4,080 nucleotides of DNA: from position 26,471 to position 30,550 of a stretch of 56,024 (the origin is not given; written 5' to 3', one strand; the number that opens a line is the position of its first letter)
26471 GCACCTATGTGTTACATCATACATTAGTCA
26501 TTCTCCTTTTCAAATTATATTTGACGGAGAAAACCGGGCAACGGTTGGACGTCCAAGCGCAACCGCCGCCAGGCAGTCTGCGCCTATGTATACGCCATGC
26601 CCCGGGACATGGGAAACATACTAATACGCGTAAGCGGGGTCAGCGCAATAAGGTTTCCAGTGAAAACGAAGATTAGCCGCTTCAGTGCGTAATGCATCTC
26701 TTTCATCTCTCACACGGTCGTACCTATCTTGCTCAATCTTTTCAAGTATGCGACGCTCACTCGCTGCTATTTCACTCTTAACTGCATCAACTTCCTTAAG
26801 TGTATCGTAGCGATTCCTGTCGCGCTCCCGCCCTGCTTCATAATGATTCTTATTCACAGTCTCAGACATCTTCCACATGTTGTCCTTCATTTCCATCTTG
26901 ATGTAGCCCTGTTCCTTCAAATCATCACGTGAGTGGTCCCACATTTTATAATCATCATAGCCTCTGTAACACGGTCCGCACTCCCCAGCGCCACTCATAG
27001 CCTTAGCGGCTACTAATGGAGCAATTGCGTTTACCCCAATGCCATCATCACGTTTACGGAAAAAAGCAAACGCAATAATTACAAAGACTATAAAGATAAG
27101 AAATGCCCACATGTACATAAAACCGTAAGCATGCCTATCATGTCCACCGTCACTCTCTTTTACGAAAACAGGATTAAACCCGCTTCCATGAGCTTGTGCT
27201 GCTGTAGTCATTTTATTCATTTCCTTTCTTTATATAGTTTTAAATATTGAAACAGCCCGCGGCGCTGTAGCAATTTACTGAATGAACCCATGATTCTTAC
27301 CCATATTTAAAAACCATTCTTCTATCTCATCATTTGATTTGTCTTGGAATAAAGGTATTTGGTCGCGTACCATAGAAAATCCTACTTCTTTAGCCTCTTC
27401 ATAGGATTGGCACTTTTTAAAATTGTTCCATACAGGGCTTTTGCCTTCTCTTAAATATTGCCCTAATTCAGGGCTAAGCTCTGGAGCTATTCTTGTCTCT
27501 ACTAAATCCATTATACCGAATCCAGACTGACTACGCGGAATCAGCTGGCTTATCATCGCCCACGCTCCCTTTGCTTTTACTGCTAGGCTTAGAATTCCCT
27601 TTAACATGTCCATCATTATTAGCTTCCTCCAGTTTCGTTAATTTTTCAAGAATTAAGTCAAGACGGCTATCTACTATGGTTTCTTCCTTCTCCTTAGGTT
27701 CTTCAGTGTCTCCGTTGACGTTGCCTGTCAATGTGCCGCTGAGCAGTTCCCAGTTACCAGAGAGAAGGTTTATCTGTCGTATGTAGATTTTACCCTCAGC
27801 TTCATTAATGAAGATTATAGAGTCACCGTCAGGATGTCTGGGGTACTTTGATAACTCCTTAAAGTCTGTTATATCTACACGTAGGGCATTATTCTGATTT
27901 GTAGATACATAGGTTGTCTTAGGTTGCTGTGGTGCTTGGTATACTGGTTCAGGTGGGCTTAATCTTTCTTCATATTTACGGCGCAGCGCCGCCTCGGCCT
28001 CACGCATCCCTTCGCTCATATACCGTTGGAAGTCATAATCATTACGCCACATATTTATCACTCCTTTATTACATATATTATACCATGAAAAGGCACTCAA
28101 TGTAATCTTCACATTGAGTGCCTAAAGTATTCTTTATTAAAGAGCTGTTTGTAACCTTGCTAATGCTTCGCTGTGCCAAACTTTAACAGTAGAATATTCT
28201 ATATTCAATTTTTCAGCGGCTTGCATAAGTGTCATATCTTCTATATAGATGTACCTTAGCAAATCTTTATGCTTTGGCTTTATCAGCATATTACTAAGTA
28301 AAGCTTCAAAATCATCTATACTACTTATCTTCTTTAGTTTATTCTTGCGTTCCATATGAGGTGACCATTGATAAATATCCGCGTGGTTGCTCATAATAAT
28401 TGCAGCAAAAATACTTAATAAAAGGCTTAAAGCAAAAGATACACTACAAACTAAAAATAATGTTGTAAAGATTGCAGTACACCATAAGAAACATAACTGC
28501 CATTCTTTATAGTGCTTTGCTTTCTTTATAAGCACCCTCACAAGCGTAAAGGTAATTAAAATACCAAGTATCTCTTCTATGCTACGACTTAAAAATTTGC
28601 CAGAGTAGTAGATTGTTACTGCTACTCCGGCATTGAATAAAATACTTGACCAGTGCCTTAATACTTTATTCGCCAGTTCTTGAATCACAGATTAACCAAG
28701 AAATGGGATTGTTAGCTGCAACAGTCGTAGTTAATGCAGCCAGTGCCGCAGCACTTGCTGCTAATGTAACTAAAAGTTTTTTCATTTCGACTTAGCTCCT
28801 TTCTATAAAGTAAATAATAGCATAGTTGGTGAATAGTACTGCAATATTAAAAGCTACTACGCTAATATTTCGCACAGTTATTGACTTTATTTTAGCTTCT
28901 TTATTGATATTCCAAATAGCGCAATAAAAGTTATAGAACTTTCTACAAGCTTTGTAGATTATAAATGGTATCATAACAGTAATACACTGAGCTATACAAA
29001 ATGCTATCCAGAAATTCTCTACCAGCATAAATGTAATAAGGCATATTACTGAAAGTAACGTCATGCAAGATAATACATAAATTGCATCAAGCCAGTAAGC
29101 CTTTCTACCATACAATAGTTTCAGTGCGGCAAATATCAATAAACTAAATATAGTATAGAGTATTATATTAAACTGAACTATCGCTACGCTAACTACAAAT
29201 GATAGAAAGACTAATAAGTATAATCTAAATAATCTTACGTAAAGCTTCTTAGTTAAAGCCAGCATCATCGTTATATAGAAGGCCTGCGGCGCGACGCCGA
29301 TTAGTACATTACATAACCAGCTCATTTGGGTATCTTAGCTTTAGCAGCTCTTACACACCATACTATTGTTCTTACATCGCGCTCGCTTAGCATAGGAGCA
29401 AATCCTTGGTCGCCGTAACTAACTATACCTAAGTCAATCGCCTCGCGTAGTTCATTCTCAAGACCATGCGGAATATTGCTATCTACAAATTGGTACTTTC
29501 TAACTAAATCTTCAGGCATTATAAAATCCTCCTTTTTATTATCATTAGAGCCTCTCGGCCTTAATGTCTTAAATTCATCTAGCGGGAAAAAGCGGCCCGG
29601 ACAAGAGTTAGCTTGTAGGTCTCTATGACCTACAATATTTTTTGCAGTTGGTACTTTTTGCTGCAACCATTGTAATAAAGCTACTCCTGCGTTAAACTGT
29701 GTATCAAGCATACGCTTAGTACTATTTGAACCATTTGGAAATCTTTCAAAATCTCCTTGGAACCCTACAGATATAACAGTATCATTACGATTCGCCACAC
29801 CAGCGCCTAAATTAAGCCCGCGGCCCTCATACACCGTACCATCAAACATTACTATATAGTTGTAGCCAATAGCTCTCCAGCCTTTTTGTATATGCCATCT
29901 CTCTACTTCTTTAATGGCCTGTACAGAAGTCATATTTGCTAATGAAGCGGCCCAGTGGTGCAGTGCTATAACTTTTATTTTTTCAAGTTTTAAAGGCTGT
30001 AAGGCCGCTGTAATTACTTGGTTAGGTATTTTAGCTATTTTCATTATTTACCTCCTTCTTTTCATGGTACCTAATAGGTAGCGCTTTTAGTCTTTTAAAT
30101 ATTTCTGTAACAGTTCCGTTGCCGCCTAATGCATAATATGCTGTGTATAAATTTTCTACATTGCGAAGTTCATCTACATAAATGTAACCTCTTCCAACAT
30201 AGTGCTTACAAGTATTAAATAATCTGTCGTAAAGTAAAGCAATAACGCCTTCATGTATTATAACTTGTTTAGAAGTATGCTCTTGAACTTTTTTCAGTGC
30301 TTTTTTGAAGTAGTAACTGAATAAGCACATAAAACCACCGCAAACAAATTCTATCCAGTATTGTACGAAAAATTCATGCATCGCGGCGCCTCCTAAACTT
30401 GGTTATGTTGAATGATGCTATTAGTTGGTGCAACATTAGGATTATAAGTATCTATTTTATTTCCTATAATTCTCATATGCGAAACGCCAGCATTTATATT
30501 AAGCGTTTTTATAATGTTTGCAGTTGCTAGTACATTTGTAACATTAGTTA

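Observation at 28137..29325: Post-endolysin cassette: polytopic membrane protein, 39-aa secreted pre-peptide, membrane-tethered HTH; candidate peptide-signalling or immunity module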

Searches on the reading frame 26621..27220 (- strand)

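Call 4: search_protein_families(library=pfam, proteins=[window:26621-27220:-], max_evalue=0.1)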
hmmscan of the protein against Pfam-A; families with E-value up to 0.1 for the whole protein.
window:26621-27220:- (199 aa): 1 family
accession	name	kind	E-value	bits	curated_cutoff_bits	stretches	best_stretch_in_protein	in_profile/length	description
PF00695.24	vMSA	-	0.019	14.4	29.1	1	31-86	292-347/447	Major surface antigen from hepadnavirus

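Call 5: search_protein_families(library=phrogs, proteins=[window:26621-27220:-], max_evalue=0.1)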
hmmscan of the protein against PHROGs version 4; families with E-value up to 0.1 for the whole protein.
window:26621-27220:- (199 aa): 4 families
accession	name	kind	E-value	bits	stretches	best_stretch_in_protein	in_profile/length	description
phrog_16490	-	unknown function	0.044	14.4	0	110-187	152-211/286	-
phrog_5050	-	unknown function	0.062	14.6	1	138-190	19-69/132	-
phrog_10097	-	unknown function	0.062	14.6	0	92-111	13-32/40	-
phrog_1638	-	unknown function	0.062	14.3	0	138-185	3-53/64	-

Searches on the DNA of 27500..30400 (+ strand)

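Call 6: search_dna_similar(query=window:27500-30400:+, collection=phages, mode=distant, max_rows=30)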
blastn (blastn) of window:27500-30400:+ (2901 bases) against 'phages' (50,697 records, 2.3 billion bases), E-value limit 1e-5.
No match.
